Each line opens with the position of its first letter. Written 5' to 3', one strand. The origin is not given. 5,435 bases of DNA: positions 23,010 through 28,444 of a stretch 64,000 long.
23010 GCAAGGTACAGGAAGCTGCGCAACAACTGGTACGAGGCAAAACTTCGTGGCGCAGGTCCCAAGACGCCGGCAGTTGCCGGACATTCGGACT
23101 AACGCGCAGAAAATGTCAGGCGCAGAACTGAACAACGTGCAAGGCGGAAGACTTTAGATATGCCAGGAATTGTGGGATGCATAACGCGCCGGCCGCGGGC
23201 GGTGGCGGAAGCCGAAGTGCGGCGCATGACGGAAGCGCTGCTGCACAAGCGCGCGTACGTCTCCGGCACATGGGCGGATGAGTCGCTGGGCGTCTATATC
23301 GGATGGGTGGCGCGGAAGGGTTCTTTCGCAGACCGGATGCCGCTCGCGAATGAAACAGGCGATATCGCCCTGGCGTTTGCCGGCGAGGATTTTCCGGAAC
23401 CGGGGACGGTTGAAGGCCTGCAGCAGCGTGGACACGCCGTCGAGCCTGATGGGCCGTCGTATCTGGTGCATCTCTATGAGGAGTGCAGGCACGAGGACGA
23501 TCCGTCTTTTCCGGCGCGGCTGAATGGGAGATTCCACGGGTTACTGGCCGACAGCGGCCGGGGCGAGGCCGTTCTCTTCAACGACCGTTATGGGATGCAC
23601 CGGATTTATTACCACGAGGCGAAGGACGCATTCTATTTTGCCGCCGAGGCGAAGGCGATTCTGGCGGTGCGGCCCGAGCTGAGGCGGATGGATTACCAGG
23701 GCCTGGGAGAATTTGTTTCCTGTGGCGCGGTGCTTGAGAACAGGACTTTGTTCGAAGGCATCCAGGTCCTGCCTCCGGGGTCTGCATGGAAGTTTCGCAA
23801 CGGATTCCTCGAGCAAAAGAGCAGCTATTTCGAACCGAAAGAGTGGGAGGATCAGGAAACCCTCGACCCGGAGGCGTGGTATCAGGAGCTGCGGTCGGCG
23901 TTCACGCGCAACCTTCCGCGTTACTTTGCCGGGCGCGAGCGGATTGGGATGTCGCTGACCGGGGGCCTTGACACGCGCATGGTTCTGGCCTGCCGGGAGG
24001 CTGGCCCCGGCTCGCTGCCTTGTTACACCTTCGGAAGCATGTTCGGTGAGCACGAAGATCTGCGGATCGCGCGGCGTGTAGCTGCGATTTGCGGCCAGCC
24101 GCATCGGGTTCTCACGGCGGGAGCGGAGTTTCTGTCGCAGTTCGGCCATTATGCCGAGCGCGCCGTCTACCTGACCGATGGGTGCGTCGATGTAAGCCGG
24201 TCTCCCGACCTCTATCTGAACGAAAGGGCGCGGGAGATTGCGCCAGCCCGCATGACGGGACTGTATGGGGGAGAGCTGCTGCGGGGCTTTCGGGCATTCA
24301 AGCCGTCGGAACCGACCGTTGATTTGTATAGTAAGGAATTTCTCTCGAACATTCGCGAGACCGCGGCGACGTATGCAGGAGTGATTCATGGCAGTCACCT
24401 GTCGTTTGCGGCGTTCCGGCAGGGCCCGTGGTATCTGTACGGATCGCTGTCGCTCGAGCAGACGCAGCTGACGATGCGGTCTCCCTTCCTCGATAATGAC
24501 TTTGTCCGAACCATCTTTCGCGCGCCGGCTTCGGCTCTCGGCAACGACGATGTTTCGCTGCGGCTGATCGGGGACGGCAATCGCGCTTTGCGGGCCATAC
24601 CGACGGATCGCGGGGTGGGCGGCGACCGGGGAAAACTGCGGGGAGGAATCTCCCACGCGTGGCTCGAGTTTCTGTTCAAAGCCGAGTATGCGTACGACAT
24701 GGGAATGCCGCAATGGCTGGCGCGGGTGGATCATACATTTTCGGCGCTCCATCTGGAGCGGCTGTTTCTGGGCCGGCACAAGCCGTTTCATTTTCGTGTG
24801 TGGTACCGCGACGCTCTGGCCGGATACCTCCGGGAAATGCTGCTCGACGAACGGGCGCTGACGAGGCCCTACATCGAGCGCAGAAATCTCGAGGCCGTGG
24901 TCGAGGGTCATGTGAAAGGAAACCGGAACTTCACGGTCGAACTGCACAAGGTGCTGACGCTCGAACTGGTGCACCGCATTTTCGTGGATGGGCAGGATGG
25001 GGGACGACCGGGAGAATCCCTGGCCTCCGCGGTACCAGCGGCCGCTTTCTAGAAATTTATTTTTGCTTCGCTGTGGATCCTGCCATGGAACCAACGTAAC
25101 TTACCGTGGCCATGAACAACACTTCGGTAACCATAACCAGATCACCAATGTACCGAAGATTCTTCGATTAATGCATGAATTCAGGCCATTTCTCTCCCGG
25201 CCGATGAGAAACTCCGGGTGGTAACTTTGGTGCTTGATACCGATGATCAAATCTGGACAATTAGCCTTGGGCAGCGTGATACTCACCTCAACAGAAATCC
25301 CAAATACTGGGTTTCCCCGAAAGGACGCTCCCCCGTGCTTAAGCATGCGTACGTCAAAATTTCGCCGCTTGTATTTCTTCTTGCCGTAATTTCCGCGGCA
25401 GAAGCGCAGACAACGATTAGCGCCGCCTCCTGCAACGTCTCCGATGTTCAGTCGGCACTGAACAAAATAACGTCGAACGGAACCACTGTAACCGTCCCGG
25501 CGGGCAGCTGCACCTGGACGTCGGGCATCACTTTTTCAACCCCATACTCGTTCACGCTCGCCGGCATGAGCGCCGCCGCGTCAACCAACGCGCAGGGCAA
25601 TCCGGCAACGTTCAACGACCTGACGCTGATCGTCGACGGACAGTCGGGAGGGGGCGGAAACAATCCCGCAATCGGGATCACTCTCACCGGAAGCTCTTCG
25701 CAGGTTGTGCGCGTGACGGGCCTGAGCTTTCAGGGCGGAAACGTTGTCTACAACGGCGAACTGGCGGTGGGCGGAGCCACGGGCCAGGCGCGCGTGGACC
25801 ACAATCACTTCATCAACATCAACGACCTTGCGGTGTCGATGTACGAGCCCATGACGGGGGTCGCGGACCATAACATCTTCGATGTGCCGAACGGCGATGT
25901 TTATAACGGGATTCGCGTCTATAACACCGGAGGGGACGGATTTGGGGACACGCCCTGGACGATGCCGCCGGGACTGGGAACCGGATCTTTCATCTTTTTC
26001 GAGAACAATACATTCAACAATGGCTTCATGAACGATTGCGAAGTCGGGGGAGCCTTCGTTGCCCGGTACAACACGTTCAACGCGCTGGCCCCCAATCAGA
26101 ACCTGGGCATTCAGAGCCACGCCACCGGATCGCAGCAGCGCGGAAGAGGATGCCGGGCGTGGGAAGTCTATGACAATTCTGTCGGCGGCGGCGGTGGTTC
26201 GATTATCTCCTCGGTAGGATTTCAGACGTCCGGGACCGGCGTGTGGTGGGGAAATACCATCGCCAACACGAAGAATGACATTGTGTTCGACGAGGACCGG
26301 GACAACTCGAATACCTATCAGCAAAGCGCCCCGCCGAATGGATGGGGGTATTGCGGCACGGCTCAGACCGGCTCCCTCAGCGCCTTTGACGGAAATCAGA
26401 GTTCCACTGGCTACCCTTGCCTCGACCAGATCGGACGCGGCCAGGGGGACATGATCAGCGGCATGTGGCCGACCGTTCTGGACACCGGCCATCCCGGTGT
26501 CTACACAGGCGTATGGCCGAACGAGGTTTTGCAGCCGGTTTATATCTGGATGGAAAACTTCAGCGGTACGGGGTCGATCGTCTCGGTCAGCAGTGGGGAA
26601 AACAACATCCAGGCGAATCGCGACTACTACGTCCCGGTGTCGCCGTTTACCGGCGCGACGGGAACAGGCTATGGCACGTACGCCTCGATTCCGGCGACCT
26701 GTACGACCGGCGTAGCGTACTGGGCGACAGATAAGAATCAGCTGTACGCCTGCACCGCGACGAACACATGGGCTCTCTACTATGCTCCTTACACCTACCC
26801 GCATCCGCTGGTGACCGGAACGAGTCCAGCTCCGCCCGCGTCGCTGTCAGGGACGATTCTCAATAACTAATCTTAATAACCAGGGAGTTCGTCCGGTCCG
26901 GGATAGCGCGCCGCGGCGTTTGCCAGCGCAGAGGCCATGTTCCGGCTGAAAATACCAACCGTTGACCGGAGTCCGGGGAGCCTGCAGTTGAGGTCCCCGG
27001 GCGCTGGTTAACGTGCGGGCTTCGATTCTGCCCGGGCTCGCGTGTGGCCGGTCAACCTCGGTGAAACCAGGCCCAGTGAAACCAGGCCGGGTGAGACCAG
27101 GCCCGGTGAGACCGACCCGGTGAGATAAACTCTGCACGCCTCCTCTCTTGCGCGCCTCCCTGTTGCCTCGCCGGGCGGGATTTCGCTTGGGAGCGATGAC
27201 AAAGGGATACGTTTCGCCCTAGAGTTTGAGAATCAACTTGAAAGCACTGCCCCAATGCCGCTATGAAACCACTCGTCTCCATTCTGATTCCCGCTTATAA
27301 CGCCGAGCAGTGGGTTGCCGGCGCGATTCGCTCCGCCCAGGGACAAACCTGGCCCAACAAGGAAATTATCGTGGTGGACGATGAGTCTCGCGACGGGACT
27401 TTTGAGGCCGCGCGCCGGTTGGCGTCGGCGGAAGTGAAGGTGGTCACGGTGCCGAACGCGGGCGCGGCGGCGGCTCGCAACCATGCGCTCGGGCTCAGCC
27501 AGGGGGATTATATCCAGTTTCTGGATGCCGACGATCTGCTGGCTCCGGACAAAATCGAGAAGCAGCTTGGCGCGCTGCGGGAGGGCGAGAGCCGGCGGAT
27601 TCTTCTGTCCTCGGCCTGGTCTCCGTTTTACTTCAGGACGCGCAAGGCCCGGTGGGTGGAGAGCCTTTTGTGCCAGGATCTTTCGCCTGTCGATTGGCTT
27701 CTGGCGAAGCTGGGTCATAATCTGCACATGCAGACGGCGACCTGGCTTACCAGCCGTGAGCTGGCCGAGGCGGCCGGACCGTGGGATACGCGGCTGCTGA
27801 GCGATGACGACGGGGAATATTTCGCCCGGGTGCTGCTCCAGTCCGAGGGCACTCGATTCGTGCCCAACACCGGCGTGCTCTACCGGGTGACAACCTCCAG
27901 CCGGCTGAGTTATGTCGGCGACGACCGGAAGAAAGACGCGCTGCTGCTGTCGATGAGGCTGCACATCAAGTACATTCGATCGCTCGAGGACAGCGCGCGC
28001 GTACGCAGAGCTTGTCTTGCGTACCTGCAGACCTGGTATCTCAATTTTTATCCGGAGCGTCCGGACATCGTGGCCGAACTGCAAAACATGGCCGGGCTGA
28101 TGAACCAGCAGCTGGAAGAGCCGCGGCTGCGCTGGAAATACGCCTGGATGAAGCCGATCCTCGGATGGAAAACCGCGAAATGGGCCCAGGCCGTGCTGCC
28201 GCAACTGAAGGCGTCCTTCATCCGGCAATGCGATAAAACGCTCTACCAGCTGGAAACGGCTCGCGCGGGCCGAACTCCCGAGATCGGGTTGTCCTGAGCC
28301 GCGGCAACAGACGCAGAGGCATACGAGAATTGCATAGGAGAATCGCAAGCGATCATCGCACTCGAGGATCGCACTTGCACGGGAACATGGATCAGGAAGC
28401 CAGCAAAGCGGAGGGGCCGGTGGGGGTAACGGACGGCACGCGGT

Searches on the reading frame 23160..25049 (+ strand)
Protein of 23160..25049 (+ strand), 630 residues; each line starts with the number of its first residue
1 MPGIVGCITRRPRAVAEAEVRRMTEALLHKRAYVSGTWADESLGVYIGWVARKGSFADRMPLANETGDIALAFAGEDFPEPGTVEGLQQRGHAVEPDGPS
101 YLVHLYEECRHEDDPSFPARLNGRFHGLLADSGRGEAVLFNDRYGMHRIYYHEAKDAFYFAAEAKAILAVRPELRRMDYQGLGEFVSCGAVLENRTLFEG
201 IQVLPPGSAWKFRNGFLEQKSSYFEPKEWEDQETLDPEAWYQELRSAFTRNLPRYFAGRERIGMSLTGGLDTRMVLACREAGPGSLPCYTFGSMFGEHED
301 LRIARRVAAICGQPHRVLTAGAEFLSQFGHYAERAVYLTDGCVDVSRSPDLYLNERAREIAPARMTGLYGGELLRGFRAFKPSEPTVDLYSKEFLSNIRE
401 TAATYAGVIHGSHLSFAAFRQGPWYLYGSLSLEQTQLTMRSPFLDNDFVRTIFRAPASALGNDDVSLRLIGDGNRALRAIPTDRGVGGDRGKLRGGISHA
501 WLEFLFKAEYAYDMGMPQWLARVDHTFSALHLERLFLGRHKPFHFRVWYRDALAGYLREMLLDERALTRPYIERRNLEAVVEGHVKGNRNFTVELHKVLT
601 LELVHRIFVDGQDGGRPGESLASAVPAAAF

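Call 44: search_protein_families(library=pfam, proteins=[window:23160-25049:+], max_evalue=0.001)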
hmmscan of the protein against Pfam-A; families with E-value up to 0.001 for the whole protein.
window:23160-25049:+ (630 aa): 3 families
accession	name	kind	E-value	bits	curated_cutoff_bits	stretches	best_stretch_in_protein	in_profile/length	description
PF00733.27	Asn_synthase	-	2e-12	47.9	21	1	244-383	2-140/354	Asparagine synthase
PF13537.11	GATase_7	-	1.3e-11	45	25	1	57-169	11-123/123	Glutamine amidotransferase domain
PF13522.11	GATase_6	-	0.00057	20.4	27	0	60-163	30-130/130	Glutamine amidotransferase domain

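Call 68: search_protein_families(library=ncbifam, proteins=[window:23160-25049:+], max_evalue=0.0001)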
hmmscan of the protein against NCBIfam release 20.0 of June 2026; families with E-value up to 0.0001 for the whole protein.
window:23160-25049:+ (630 aa): 6 families
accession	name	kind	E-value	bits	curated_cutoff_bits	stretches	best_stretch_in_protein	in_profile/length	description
TIGR03108.1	eps_aminotran_1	hypoth_equivalog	3e-28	98.9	816.9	1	1-381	1-378/628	XrtA/PEP-CTERM system amidotransferase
TIGR01536.1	asn_synth_AEB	equivalog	6.3e-28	98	267.1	1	3-456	2-483/517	asparagine synthase (glutamine-hydrolyzing)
TIGR03104.1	trio_amidotrans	equivalog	4.7e-17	61.4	570.1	1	1-292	1-294/589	N-acetylglutaminylglutamine amidotransferase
NF033535.1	lass_lactam_cya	exception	2.5e-16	59.4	525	1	1-275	1-272/668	lasso peptide isopeptide bond-forming cyclase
NF006949.0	PRK09431.1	equivalog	5.3e-11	41.7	499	1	1-172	1-170/554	asparagine synthase B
NF033561.1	macrolact_Ik_Al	subfamily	8.4e-06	24.7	300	1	133-323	90-279/561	albusnodin/ikarugamycin family macrolactam cyclase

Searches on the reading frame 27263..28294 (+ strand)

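Call 45: search_protein_families(library=pfam, proteins=[window:27263-28294:+], max_evalue=0.001)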
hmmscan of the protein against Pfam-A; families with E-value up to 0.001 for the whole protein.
window:27263-28294:+ (344 aa): 4 families
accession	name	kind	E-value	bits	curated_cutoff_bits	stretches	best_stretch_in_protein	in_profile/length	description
PF00535.33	Glycos_transf_2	-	2.6e-30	106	23.3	1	6-109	1-107/168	Glycosyl transferase family 2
PF10111.15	Glyco_tranf_2_2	-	9.9e-13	48.6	27.3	1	6-210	1-218/276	Glycosyltransferase like family 2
PF13641.12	Glyco_tranf_2_3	-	1.5e-09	38.7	27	1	5-202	3-206/230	Glycosyltransferase like family 2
PF13704.12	Glyco_tranf_2_4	-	2.5e-06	28.3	27.5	1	33-103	20-95/98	Glycosyl transferase family 2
